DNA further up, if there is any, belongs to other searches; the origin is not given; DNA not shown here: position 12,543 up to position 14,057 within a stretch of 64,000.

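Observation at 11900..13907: N-terminally truncated MurE-like ligase coupled to a repeat lipoprotein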

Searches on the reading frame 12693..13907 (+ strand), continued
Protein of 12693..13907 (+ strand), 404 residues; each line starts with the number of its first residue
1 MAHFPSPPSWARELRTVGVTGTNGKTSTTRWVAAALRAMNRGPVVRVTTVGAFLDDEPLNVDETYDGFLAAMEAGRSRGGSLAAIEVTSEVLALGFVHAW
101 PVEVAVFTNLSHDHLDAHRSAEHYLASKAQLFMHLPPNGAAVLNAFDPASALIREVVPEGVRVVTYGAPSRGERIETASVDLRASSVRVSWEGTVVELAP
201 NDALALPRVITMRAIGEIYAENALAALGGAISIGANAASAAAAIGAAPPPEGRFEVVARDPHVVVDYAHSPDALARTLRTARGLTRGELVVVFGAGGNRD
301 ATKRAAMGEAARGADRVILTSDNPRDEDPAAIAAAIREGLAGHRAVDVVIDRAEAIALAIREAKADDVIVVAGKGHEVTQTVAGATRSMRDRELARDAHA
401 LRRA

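Call 14: find_encoding_contigs(protein=P0087, flank=8000, max_places=2)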
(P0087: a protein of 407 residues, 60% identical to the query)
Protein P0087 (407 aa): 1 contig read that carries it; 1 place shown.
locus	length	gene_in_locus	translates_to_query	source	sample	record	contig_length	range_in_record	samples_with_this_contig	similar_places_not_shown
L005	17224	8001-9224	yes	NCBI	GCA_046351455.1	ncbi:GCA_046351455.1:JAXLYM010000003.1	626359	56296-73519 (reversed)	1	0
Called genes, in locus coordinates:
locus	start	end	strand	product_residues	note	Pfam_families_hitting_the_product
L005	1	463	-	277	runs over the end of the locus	-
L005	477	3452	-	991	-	-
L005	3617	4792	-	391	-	PF11617:Cu-binding_MopE (weak)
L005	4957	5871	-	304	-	PF01790:LGT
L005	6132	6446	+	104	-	-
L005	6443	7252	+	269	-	-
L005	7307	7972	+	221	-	-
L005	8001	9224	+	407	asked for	PF08245:Mur_ligase_M, PF02875:Mur_ligase_C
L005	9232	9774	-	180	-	-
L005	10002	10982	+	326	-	-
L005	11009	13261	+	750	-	PF01839:FG-GAP (faint), PF13517:FG-GAP_3 (weak)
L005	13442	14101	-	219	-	PF02798:GST_N, PF13410:GST_C_2 (faint), PF13417:GST_N_3, PF13409:GST_N_2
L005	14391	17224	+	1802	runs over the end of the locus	PF00005:ABC_tran (faint), PF00931:NB-ARC (faint), PF01443:Viral_helicase1 (faint), PF02463:SMC_N (faint), PF02492:cobW (faint), PF17760:UvrA_inter (weak), PF17755:UvrA_DNA-bind, PF17760:UvrA_inter, +17 more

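Call 15: find_encoding_contigs(protein=P0005, flank=8000, max_places=2)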
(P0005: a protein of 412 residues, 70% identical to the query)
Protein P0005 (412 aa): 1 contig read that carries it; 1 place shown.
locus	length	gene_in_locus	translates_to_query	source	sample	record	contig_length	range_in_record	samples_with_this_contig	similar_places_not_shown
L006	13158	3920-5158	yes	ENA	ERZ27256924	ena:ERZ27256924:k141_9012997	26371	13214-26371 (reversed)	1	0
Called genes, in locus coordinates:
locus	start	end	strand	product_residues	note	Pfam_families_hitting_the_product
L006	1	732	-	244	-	?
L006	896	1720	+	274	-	PF00534:Glycos_transf_1, PF13692:Glyco_trans_1_4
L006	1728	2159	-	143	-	-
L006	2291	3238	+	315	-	-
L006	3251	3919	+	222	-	-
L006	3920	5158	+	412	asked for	PF08245:Mur_ligase_M, PF02875:Mur_ligase_C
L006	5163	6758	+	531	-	PF01344:Kelch_1 (faint), PF07646:Kelch_2 (faint), PF24981:Beta-prop_ATRN-LZTR1 (weak), PF24681:Kelch_KLHDC2_KLHL20_DRC7, PF13415:Beta-prop_FBX42 (weak), PF24681:Kelch_KLHDC2_KLHL20_DRC7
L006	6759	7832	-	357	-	PF07366:SnoaL, PF12680:SnoaL_2, PF07366:SnoaL, PF12680:SnoaL_2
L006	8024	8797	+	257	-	-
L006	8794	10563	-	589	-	-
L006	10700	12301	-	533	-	PF13367:PrsW-protease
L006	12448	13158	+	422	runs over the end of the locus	-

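Call 19: find_related_loci(query=A2, collection=genome_contigs, flank=6000)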
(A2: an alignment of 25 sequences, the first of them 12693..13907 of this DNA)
Query A2 (404 aa) in genome_contigs; peptide patterns used: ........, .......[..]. (x = any residue, [..] = any of these).
600 stretches matched a pattern (row limit reached: there are more); 408 encode a relative of the query (tblastn E <= 1e-3); the best 80 are kept; 80 distinct loci.
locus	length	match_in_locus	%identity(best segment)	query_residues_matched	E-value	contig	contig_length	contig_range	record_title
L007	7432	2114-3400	57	10-398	3e-122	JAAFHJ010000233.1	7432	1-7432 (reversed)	MAG: Myxococcales bacterium isolate bin76.metabat.ball.192 WN_Myxococcales_3_scaffold_233, whole genome shotgun sequence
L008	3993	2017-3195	56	4-396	2e-120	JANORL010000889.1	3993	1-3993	MAG: Polyangiaceae bacterium isolate VAR_4_metabat_184 VAR_4_k141_2320661, whole genome shotgun sequence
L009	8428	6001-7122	38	10-395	1e-60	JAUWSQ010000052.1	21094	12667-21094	MAG: Candidatus Fermentibacteria bacterium isolate CSMAG_2558 CSMAG_2558_k127_6959781_length_21094_cov_112.0143, whole g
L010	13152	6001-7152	36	12-398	1e-60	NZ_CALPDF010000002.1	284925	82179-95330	Neobacillus muris strain DSM 110989 NODE_2_length_284925_cov_74.051687, whole genome shotgun sequence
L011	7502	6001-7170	38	3-395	8e-60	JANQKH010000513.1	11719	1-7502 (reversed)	MAG: Phycisphaeraceae bacterium isolate PL25a_bin.150 k99_3678213, whole genome shotgun sequence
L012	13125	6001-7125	36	11-398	7e-58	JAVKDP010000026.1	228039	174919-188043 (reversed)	MAG: Balneolaceae bacterium isolate F3-SA18-16 k141_27289, whole genome shotgun sequence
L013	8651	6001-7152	39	14-404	8e-58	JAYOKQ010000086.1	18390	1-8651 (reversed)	MAG: Gemmatimonadota bacterium isolate 139572_S173_metabat_bins_2.tsv.085 NODE_2470_length_18390_cov_6.311372, whole gen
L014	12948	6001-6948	37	83-398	3e-57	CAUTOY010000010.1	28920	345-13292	MAG TPA_asm: uncultured Veillonella sp. isolate ERR10228837_bin.15_MetaWRAP_v1.3_MAG genome assembly, contig: ERZ2165959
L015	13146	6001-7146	37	12-397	4e-57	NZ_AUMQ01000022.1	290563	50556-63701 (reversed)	Peribacillus kribbensis DSM 17871 H539DRAFT_scaffold00008.8_C, whole genome shotgun sequence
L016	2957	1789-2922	38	14-396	5e-57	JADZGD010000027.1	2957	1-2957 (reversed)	MAG: Bryobacterales bacterium isolate SJ9 c_000000148302, whole genome shotgun sequence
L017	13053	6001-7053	38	4-397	5e-57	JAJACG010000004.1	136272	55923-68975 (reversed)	MAG: Chlamydiales bacterium isolate P_S1_42 SP1CHLAM42_4, whole genome shotgun sequence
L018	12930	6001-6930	39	82-396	1e-56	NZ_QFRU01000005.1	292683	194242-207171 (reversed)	Bacillus sp. CGMCC 1.16541 contig005, whole genome shotgun sequence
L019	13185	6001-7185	31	2-397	2e-56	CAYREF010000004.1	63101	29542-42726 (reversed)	MAG TPA_asm: uncultured Actinomycetota bacterium isolate SRP141376_co1_221 genome assembly, contig: NODE_1211_length_631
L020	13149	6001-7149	38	12-397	3e-56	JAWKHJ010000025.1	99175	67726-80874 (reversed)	MAG: Bryobacterales bacterium isolate ABC1.86 ABC1.86.fa-25, whole genome shotgun sequence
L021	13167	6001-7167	34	4-397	6e-56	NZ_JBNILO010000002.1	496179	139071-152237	Jeotgalibacillus proteolyticus strain 81a NODE_2_length_496179_cov_72.969804, whole genome shotgun sequence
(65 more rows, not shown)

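Call 48: predict_structure(alignment_id=A2)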
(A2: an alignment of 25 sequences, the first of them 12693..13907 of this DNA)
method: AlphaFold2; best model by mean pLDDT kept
length: 404 residues; sequences in the alignment: 25
mean_pLDDT: 91.0   pTM: 0.90
mean pLDDT of the five models: 91.0, 90.8, 89.6, 89.5, 89.3
residues with pLDDT >= 90: 295; 70-90: 89; 50-70: 18; < 50: 2
segments of 3 or more residues with pLDDT < 50: none
pLDDT, mean of each block of 10 residues (from residue 1): 82 97 91 97 95 95 94 97 94 91 94 70 82 96 90 93 90 61 95 95 95 94 97 98 94 92 93 92 97 85 91 97 86 94 95 95 97 78 78 93 92
secondary structure, 60 per line:
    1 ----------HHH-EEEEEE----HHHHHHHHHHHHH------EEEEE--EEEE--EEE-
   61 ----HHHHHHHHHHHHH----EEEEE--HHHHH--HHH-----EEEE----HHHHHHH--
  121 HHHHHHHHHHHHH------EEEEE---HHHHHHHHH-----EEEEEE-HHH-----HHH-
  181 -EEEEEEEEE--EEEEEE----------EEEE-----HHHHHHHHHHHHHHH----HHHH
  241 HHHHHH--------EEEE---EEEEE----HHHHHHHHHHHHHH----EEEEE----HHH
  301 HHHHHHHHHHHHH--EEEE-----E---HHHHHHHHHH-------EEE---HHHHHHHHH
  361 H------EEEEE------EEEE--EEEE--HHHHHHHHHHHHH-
elements in order: E15-20 H25-37 E44-48 E51-54 E57-59 H65-77 E82-86 H89-93 E104-107 H112-118 H121-133 E140-144 H148-156 E162-167 E182-190 E193-198 E209-212 H218-232 H237-246 E255-258 E262-266 H271-284 E289-293 H298-313 E316-319 H329-338 E346-348 H352-361 E368-372 E379-382 E385-388 H391-403

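Call 53: fold_search(model_id=the predicted structure, library=pdb)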
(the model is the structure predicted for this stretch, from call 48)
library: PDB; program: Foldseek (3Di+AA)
matches with E <= 10: 1510; with E <= 0.001: 186
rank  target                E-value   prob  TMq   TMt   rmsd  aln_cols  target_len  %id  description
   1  8g6p                  7.8e-36  1.00  0.83  0.67   3.2       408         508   38  Crystal structure of Mycobacterium thermoresistibile MurE in complex with ADP and 2,6-Diaminopimelic acid (released 2023-04-05)
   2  4bub_B                3.1e-34  1.00  0.77  0.65   4.2       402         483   36  CRYSTAL STRUCTURE OF MURE LIGASE FROM THERMOTOGA MARITIMA IN COMPLEX WITH ADP (released 2013-07-17)
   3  4bub_A                5.8e-34  1.00  0.85  0.72   2.7       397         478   36  CRYSTAL STRUCTURE OF MURE LIGASE FROM THERMOTOGA MARITIMA IN COMPLEX WITH ADP (released 2013-07-17)
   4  8f5d                  1.6e-33  1.00  0.73  0.41   4.6       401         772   36  Architecture of the MurE-MurF ligase bacterial cell wall biosynthesis complex (released 2023-06-07)
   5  1e8c_B                4.5e-33  1.00  0.82  0.67   3.1       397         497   35  Structure of MurE the UDP-N-acetylmuramyl tripeptide synthetase from E. coli (released 2001-09-13)
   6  1e8c_A                9.1e-33  1.00  0.83  0.68   3.1       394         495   34  Structure of MurE the UDP-N-acetylmuramyl tripeptide synthetase from E. coli (released 2001-09-13)
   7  7d27                  1.4e-32  1.00  0.69  0.59   5.5       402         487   32  Structure of UDP-N-acetylmuramoyl-L-alanyl-D-glutamate--2, 6-diaminopimelate ligase (released 2021-07-28)
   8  2xja_A                2.3e-32  1.00  0.82  0.67   3.5       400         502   35  Structure of MurE from M.tuberculosis with dipeptide and ADP (released 2010-08-18)
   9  7b68_A                3.5e-32  1.00  0.74  0.62   4.9       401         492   34  Crystal structure of MurE from E.coli in complex with Z57299526 (released 2020-12-23)
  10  4c12                  3.9e-32  1.00  0.85  0.70   2.9       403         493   29  X-ray Crystal Structure of Staphylococcus aureus MurE with UDP-MurNAc- Ala-Glu-Lys and ADP (released 2013-10-02)
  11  4c13                  1.6e-31  1.00  0.84  0.70   2.9       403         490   29  x-ray crystal structure of Staphylococcus aureus MurE with UDP-MurNAc- Ala-Glu-Lys (released 2013-10-02)
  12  7b6l_B                1.9e-31  1.00  0.74  0.64   4.8       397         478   32  Crystal structure of MurE from E.coli in complex with Z57299368 (released 2020-12-23)
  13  2xja_C                2.3e-31  1.00  0.81  0.67   3.6       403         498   34  Structure of MurE from M.tuberculosis with dipeptide and ADP (released 2010-08-18)
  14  7b6o_A                2.4e-31  1.00  0.73  0.62   5.1       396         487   34  Crystal structure of E.coli MurE mutant - C269S C340S C450S (released 2020-12-23)
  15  2xja_B                2.5e-31  1.00  0.82  0.67   3.5       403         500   35  Structure of MurE from M.tuberculosis with dipeptide and ADP (released 2010-08-18)
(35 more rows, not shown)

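Call 60: search_protein_representatives(protein=window:12693-13907:+)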
Query: 404 residues. Proteins with E-value up to 0.001 (for the whole library): 24883; up to 1e-10: 15191; up to 1e-30: 7309. The best 150 are listed.
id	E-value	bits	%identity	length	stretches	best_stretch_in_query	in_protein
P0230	9.8e-122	423.0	55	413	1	3-402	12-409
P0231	9.8e-117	406.5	54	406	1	4-403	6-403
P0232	1.1e-109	383.4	50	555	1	4-401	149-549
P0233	5.4e-107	374.4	53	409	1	2-400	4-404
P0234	3.6e-105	368.5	43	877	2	4-399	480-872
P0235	2.0e-100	352.9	50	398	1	3-402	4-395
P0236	3.2e-96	339.0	49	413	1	3-397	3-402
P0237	5.4e-95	335.0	49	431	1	5-392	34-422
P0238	3.6e-93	329.0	64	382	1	77-346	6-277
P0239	3.9e-93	328.9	48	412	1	4-384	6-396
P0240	1.5e-92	326.9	49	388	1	4-386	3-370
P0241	3.2e-92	325.8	49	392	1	9-380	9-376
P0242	5.4e-92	325.1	49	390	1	3-394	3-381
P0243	4.6e-91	322.0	49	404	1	15-395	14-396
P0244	2.5e-90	319.6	56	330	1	94-397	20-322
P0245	2.2e-89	316.5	60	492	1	112-392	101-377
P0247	1.8e-85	303.7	45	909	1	10-398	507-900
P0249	6.8e-84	298.4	46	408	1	16-398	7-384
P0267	4.3e-71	256.3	41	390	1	17-400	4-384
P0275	1.9e-67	244.3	45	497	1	11-398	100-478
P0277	2.6e-67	243.9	47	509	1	11-402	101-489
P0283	2.3e-64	234.2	33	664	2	13-398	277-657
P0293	1.3e-61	225.2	47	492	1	11-398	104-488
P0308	1.6e-59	218.2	45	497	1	11-398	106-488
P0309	2.0e-59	217.9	37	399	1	13-387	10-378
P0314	3.0e-59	217.4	45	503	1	12-402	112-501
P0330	3.9e-58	213.7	45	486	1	12-397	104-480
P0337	1.3e-57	212.0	45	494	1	12-398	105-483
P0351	6.2e-57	209.7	46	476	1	11-395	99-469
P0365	2.3e-56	207.8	45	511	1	11-398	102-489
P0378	6.0e-56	206.5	45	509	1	11-403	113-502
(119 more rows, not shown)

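Call 61: search_protein_families(library=pfam, proteins=[P0232, P0234, P0247, P0283, P0245, P0230, P0235, P0249, P0267, P0309], max_evalue=0.001)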
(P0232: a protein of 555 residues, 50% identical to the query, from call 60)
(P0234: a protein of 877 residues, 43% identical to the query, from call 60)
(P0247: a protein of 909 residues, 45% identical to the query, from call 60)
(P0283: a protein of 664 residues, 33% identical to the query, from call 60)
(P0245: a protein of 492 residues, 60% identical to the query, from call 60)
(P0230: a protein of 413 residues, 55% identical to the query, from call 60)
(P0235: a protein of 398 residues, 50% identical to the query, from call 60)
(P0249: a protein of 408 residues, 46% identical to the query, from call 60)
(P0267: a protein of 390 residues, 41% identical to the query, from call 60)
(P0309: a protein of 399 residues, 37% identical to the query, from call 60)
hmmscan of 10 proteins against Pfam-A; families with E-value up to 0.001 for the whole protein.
P0232 (555 aa): 2 families
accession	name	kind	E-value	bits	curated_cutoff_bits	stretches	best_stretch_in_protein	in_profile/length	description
PF02875.26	Mur_ligase_C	-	6.2e-36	124.5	28.4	2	397-523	1-127/127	Mur ligase, glutamate ligase domain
PF08245.18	Mur_ligase_M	-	3e-27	96.3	24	1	164-373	1-198/200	Mur ligase middle domain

P0234 (877 aa): 2 families
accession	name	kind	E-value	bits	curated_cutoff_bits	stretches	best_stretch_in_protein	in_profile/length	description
PF08245.18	Mur_ligase_M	-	1.1e-49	169.5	24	2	495-660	1-164/200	Mur ligase middle domain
PF02875.26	Mur_ligase_C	-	2.3e-39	135.5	28.4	2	724-848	1-127/127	Mur ligase, glutamate ligase domain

P0247 (909 aa): 3 families
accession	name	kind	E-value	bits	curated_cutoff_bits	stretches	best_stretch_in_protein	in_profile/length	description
PF08245.18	Mur_ligase_M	-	3.6e-58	197.3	24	2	516-726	1-199/200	Mur ligase middle domain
PF02875.26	Mur_ligase_C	-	9.2e-47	159.5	28.4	2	749-877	1-127/127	Mur ligase, glutamate ligase domain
PF03737.21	RraA-like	-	0.00026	21.6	24.5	0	842-887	29-76/152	Aldolase/RraA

P0283 (664 aa): 3 families
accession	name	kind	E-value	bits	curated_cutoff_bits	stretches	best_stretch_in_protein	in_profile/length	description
PF02875.26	Mur_ligase_C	-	1.8e-66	223.1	28.4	2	21-146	1-127/127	Mur ligase, glutamate ligase domain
PF08245.18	Mur_ligase_M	-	1.1e-51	176.1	24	1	283-487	1-199/200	Mur ligase middle domain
PF01225.30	Mur_ligase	-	1.3e-08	35.5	21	1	197-271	1-95/95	Mur ligase family, catalytic domain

P0245 (492 aa): 2 families
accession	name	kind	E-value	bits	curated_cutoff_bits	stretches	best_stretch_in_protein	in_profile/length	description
PF02875.26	Mur_ligase_C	-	8.5e-30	104.6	28.4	1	237-360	1-127/127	Mur ligase, glutamate ligase domain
PF08245.18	Mur_ligase_M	-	1e-11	45.6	24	1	102-215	91-200/200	Mur ligase middle domain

P0230 (413 aa): 2 families
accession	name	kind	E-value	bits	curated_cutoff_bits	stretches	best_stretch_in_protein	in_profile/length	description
PF08245.18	Mur_ligase_M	-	2.5e-33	116.2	24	1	28-237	1-200/200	Mur ligase middle domain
PF02875.26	Mur_ligase_C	-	7.4e-33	114.5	28.4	1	259-382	1-127/127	Mur ligase, glutamate ligase domain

P0235 (398 aa): 2 families
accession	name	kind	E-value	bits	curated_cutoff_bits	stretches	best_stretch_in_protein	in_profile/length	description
PF08245.18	Mur_ligase_M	-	5.3e-33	115.1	24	1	20-222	1-199/200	Mur ligase middle domain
PF02875.26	Mur_ligase_C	-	2.9e-30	106.1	28.4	1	245-368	1-127/127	Mur ligase, glutamate ligase domain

P0249 (408 aa): 2 families
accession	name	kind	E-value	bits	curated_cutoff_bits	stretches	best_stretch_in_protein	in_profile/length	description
PF08245.18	Mur_ligase_M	-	1.4e-32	113.7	24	1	12-214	3-200/200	Mur ligase middle domain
PF02875.26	Mur_ligase_C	-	6.9e-27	95.2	28.4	1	236-361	1-127/127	Mur ligase, glutamate ligase domain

P0267 (390 aa): 2 families
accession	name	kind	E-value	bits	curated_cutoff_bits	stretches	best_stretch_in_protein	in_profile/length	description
PF08245.18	Mur_ligase_M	-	5.7e-30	105.2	24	1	6-211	1-199/200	Mur ligase middle domain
PF02875.26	Mur_ligase_C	-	3.1e-23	83.4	28.4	1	234-359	1-127/127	Mur ligase, glutamate ligase domain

P0309 (399 aa): 2 families
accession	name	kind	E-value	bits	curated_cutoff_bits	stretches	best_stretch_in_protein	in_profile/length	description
PF08245.18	Mur_ligase_M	-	1.2e-35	123.7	24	1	16-216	1-199/200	Mur ligase middle domain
PF02875.26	Mur_ligase_C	-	3.2e-26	93.1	28.4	1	239-366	1-127/127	Mur ligase, glutamate ligase domain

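Call 62: list_cluster_members(proteins=[P0230, P0231, P0233, P0235, P0236, P0239, P0249, P0267, P0234, P0247])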
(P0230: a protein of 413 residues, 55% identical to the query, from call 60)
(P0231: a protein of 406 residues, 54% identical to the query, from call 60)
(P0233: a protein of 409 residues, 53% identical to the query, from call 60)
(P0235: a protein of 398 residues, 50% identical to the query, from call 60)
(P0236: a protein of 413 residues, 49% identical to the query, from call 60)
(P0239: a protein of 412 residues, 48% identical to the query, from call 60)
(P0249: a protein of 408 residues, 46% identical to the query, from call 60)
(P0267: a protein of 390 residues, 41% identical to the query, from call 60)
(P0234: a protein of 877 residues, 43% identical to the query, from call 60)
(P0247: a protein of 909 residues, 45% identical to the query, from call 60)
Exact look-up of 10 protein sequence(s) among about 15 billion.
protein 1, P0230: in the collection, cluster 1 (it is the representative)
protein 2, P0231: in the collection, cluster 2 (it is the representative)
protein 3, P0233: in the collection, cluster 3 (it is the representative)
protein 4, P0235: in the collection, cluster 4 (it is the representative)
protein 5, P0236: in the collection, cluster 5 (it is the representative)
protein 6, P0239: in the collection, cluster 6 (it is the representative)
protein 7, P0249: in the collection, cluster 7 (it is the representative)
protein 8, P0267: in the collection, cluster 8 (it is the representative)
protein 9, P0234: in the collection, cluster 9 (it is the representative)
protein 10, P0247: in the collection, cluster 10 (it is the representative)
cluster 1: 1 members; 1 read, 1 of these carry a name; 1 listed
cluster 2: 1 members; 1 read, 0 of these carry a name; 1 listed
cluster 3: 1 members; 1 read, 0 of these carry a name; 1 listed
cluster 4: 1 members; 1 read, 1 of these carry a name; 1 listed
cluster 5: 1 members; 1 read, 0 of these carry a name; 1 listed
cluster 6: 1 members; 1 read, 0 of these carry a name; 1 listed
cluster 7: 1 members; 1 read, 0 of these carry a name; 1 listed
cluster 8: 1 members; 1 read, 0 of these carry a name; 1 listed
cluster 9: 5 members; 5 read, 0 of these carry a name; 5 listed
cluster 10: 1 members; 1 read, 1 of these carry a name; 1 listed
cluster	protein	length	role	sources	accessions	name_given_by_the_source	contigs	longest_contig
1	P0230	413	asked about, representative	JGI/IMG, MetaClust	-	\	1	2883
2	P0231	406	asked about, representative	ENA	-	-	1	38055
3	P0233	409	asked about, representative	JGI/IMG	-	-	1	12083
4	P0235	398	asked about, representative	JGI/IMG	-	UDP-N-acetylmuramoyl-L-alanyl-D-glutamate--2,6-diaminopimelate ligase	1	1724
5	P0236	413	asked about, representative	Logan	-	-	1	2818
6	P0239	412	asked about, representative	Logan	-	-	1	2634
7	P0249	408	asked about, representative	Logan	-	-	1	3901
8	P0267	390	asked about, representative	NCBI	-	-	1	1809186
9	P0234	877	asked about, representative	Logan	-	-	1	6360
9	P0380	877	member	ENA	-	-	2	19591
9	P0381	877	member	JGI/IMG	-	-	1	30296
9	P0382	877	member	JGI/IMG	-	-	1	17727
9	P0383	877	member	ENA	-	-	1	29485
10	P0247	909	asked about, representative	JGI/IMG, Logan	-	UDP-N-acetylmuramyl-tripeptide ...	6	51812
